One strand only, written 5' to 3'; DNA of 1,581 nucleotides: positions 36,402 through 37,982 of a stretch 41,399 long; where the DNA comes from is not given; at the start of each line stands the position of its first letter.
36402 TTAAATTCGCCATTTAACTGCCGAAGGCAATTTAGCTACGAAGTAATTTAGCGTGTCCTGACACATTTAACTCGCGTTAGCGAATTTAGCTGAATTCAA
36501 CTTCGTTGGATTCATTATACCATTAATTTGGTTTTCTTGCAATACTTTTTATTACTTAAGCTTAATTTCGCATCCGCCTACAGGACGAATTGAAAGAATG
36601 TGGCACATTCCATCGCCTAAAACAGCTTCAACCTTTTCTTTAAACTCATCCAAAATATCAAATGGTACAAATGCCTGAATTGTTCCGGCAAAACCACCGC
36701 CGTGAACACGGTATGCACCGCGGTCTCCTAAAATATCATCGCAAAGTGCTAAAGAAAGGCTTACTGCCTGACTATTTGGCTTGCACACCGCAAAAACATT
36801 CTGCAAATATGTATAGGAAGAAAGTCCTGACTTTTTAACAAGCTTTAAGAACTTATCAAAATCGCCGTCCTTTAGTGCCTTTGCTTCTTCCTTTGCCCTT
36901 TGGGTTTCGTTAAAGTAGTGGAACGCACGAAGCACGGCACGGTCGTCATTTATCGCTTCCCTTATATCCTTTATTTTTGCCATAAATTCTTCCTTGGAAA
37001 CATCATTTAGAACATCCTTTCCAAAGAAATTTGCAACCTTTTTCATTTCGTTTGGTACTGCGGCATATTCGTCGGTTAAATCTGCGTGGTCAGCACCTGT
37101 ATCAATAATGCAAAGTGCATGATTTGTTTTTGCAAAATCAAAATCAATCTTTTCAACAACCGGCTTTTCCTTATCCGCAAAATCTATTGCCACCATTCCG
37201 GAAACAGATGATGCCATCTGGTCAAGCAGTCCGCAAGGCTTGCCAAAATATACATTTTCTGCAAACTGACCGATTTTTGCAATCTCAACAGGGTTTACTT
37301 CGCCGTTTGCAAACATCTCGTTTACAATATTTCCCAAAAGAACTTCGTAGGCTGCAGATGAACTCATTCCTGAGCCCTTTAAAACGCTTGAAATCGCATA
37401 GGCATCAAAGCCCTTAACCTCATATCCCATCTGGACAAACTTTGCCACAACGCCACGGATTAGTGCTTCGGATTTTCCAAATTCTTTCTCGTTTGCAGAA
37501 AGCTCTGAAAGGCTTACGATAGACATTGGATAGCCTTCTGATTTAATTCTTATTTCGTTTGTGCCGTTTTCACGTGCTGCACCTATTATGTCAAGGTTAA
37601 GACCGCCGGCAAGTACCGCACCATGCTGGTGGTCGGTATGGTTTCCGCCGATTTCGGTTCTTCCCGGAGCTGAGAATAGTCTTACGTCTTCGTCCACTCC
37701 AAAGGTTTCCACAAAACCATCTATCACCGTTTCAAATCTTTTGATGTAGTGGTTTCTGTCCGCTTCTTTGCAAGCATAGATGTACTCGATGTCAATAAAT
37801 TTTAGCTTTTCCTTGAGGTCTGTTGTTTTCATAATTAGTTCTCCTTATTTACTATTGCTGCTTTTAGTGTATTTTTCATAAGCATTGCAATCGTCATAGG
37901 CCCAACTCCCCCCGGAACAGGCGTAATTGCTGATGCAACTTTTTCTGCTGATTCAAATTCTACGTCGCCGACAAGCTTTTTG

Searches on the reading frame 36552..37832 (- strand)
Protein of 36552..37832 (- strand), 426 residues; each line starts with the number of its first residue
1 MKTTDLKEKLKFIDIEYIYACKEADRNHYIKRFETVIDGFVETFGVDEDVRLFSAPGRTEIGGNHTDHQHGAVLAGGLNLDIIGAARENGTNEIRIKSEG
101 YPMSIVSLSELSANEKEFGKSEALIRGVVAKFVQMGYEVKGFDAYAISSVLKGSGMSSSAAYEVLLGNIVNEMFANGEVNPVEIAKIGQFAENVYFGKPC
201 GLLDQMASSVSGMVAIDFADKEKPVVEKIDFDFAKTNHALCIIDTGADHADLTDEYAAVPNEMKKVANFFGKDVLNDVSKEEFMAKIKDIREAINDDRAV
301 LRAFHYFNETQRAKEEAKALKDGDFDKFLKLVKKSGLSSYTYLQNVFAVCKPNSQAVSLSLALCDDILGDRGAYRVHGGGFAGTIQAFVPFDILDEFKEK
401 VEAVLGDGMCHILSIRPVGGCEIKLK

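Call 37: find_encoding_contigs(protein=window:36552-37832:-, flank=10000, max_places=10)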
Protein window:36552-37832:- (426 aa): 3 contigs read that carry it; 3 places shown.
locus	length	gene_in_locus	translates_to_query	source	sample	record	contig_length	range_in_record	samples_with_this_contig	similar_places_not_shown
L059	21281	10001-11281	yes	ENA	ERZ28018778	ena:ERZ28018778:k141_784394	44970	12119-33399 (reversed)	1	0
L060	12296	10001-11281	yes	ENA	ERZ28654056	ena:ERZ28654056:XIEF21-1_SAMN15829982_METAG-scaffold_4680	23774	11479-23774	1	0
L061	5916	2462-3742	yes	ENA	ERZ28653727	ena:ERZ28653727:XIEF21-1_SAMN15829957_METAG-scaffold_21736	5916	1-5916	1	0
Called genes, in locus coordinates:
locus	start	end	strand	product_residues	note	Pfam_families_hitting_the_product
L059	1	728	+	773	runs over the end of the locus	PF01138:RNase_PH, PF03725:RNase_PH_C, PF03726:PNPase, PF01138:RNase_PH, PF00013:KH_1, PF00575:S1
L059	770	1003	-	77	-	-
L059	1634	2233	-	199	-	PF21176:RecR_HhH, PF02132:RecR_ZnF, PF01751:Toprim, PF13662:Toprim_4, PF21175:RecR_C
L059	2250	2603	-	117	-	PF02575:YbaB_DNA_bd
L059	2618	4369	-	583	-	PF13177:DNA_pol3_delta2, PF13401:AAA_22 (faint), PF00004:AAA, PF22608:DNAX_ATPase_lid (weak), PF12169:DNA_pol3_gamma3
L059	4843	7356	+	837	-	PF13491:FtsK_4TM, PF17854:FtsK_alpha, PF01580:FtsK_SpoIIIE, PF09397:FtsK_gamma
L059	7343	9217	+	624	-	PF08497:Radical_SAM_N, PF04055:Radical_SAM, PF11842:DUF3362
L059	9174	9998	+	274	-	PF00763:THF_DHG_CYH, PF02882:THF_DHG_CYH_C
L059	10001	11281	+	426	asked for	PF10509:GalKase_gal_bdg, PF00288:GHMP_kinases_N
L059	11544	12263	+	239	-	PF00696:AA_kinase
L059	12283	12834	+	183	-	PF01765:RRF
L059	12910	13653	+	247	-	PF01255:Prenyltransf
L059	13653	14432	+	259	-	PF01148:CTP_transf_1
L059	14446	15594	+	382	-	PF02670:DXP_reductoisom, PF08436:DXP_redisom_C, PF13288:DXPR_C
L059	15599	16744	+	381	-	PF02163:Peptidase_M50, PF13180:PDZ_2 (weak)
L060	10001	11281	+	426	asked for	PF10509:GalKase_gal_bdg, PF00288:GHMP_kinases_N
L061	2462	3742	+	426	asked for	PF10509:GalKase_gal_bdg, PF00288:GHMP_kinases_N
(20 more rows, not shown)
